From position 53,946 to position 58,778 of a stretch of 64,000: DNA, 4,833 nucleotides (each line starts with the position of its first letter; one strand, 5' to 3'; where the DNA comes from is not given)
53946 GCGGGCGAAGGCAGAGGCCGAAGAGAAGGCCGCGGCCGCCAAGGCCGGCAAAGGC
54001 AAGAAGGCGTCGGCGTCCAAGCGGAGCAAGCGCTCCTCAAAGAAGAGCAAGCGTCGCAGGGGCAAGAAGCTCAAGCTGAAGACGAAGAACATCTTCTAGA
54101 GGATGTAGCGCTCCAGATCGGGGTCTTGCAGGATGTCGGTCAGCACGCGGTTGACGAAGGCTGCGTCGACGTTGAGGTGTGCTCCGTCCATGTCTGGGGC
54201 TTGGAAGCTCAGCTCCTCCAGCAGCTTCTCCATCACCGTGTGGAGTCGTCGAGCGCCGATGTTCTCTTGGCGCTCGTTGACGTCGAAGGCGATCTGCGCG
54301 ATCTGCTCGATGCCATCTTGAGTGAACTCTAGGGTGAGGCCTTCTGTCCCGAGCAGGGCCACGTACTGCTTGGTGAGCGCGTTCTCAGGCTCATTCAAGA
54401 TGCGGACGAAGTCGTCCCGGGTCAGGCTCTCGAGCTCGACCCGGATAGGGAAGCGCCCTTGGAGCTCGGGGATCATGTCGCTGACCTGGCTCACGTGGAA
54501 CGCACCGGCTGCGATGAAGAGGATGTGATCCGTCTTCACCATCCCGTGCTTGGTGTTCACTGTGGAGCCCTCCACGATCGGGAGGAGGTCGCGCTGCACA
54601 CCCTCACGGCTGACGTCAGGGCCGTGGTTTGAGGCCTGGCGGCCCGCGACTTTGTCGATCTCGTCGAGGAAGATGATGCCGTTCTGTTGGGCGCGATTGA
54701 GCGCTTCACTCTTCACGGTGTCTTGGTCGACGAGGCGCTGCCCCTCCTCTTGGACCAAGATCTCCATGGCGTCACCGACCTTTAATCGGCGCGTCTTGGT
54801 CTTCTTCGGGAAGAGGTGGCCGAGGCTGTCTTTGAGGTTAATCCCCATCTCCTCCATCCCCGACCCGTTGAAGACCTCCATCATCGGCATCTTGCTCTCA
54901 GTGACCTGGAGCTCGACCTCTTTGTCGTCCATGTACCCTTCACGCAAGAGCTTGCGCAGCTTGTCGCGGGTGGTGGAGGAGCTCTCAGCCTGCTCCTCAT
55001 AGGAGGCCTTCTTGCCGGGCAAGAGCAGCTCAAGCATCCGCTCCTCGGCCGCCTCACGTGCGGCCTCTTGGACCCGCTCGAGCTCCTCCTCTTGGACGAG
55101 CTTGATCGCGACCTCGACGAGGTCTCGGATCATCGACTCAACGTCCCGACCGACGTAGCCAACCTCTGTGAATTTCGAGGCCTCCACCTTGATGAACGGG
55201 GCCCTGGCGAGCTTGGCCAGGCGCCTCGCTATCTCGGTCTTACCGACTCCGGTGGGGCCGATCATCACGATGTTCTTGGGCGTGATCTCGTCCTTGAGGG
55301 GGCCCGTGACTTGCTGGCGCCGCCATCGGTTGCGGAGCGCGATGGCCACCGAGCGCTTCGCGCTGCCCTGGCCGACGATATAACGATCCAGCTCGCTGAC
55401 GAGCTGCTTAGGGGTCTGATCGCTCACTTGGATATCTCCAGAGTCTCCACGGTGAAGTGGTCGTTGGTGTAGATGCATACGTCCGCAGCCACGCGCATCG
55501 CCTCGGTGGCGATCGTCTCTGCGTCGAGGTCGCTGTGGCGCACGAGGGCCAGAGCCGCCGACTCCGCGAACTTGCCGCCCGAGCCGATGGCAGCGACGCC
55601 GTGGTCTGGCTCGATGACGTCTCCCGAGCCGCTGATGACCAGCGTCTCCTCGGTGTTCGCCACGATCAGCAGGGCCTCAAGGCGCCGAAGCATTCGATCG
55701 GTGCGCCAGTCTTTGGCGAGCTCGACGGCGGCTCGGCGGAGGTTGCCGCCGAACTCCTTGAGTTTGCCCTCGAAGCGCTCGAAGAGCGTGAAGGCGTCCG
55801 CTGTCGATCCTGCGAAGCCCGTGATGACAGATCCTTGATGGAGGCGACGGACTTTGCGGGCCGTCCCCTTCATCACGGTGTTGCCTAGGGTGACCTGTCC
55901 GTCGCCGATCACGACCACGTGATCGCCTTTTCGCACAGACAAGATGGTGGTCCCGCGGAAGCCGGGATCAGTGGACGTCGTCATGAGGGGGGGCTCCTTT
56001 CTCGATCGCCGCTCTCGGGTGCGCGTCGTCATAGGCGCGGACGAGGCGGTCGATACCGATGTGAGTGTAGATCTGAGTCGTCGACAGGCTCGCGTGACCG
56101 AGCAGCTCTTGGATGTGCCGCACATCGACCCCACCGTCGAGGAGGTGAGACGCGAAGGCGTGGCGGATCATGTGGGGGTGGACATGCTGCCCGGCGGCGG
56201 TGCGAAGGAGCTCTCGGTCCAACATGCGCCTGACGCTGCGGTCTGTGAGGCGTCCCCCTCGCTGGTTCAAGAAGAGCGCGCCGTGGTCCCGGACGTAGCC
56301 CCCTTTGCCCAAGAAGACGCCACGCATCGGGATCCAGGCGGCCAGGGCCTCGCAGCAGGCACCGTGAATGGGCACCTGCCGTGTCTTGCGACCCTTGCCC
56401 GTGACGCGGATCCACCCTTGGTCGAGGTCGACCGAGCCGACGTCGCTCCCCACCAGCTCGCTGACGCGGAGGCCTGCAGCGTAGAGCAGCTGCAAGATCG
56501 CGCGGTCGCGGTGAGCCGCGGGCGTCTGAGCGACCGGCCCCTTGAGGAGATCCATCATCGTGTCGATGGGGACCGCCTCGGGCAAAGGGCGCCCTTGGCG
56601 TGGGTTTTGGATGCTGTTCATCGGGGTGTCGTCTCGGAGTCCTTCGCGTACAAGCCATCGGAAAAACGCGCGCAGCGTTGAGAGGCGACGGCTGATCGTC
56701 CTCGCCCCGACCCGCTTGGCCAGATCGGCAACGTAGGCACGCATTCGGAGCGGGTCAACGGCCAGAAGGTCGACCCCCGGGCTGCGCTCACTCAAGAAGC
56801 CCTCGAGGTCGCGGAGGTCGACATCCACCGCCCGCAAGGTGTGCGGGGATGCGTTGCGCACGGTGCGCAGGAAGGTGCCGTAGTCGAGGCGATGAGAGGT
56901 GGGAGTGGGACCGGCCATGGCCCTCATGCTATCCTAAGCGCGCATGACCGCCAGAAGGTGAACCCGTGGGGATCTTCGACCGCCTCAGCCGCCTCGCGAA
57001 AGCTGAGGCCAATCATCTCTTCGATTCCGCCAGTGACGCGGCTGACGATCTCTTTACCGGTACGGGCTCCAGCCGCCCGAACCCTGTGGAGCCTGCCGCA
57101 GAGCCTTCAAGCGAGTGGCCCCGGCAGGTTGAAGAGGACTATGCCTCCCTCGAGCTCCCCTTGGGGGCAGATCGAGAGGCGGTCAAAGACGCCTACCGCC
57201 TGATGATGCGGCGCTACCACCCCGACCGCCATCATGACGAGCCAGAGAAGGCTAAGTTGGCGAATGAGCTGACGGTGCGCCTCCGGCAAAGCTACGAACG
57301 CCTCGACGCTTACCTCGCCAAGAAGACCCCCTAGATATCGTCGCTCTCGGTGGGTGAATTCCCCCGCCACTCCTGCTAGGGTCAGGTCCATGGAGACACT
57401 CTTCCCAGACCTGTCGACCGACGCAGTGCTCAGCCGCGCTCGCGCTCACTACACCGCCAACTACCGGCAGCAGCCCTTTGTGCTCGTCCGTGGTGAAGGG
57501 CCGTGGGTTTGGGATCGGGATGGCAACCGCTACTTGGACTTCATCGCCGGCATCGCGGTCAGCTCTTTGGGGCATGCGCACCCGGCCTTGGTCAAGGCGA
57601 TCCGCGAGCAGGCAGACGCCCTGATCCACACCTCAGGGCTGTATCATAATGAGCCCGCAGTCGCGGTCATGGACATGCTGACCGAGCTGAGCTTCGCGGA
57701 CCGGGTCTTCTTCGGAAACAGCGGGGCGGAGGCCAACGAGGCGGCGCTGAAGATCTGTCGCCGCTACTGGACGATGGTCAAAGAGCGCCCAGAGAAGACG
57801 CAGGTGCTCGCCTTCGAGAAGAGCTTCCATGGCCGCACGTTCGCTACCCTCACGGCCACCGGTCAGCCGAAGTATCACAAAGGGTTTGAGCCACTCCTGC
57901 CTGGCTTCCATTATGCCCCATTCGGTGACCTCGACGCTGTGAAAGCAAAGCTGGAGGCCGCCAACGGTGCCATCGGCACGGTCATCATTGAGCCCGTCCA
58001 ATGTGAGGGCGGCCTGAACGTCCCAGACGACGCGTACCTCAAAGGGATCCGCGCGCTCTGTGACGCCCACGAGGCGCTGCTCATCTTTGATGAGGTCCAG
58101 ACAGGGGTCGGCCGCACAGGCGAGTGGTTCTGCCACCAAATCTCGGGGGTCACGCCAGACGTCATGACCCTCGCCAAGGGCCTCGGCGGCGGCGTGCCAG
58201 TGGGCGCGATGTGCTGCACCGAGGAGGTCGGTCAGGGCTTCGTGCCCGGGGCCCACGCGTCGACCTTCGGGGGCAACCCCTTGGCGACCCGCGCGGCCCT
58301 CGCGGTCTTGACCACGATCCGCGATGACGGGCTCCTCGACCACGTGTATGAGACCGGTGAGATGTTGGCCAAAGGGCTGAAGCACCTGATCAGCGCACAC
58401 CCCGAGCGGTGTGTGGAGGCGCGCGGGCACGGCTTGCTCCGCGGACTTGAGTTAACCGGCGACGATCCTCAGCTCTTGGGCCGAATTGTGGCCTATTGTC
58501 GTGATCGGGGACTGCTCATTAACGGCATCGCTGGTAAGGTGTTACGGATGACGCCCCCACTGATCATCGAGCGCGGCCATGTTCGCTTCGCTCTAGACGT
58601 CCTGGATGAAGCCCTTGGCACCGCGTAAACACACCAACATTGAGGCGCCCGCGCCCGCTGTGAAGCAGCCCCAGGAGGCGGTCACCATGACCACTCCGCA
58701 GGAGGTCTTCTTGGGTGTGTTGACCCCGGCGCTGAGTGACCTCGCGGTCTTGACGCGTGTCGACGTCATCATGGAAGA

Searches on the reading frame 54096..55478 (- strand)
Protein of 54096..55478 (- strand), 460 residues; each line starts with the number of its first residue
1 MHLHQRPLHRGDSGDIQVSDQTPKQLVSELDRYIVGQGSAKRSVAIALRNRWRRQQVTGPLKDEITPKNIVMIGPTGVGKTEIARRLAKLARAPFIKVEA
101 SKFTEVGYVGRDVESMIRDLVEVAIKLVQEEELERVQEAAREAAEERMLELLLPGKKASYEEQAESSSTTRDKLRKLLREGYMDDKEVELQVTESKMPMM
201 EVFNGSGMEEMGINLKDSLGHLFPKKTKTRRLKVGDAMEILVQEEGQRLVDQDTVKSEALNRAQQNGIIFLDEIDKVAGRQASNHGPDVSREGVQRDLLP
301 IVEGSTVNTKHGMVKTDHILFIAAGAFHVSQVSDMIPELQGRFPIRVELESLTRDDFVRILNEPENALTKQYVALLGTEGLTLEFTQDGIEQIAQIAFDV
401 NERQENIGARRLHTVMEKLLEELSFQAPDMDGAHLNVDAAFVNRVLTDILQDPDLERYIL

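Call 36: search_protein_families(library=pfam, proteins=[window:54096-55478:-], max_evalue=0.001)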
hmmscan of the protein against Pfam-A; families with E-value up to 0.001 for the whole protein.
window:54096-55478:- (460 aa): 7 families
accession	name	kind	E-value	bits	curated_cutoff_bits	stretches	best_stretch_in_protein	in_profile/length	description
PF07724.20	AAA_2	-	9.2e-35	120.6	27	2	204-346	12-166/166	AAA domain (Cdc48 subfamily)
PF00004.35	AAA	-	2.4e-17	64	21.2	2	259-350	49-130/131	ATPase family associated with various cellular activities (AAA)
PF07728.20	AAA_5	-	1.4e-07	32.1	22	1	69-107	1-40/139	AAA domain (dynein-related subfamily)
PF13401.12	AAA_22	-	3.6e-06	27.8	27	1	67-141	5-76/130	AAA domain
PF13191.12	AAA_16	-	7.1e-05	23.8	32.6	1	67-178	24-124/167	AAA ATPase domain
PF13521.12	AAA_28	-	0.00041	21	27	1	70-139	2-71/164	AAA domain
PF01078.27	Mg_chelatase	-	0.00063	19.6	20.3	0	68-91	23-46/207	Magnesium chelatase, subunit ChlI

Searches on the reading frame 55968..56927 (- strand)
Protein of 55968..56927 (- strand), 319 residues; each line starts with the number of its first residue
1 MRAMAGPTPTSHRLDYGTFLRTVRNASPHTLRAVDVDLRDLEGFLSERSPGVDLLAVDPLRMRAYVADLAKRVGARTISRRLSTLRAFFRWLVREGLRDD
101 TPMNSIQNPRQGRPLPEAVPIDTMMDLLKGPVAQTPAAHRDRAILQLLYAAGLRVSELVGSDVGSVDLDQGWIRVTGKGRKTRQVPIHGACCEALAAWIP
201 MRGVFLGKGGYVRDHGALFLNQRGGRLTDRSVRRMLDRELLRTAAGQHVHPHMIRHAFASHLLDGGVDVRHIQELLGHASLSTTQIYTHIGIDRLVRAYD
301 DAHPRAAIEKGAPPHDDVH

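Call 36: search_protein_families(library=pfam, proteins=[window:55968-56927:-], max_evalue=0.001)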
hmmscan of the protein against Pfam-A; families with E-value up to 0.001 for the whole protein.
window:55968-56927:- (319 aa): 2 families
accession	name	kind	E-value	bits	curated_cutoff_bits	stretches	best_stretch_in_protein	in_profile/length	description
PF00589.27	Phage_integrase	-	4.2e-40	137.8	27.1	1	130-290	17-168/172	Phage integrase family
PF02899.23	Phage_int_SAM_1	-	5.5e-16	59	22.3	1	16-96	4-83/83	Phage integrase, N-terminal SAM-like domain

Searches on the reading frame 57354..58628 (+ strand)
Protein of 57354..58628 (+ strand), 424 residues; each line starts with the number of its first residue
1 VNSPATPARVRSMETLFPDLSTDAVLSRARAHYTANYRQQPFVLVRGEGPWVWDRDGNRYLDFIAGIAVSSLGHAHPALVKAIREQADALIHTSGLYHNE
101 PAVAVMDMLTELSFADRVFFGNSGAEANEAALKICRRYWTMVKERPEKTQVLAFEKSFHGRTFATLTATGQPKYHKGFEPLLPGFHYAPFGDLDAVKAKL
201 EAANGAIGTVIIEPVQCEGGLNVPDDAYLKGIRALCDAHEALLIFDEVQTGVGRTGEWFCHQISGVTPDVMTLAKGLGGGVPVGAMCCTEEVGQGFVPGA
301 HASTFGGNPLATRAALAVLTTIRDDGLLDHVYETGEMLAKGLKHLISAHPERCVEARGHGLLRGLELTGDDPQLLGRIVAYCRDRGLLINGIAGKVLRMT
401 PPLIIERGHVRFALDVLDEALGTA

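Call 36: search_protein_families(library=pfam, proteins=[window:57354-58628:+], max_evalue=0.001)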
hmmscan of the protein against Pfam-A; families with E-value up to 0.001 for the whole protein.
window:57354-58628:+ (424 aa): 1 family
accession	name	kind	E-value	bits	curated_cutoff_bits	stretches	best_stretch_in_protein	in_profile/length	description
PF00202.27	Aminotran_3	-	4.3e-121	404.8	30.5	1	35-421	4-403/403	Aminotransferase class-III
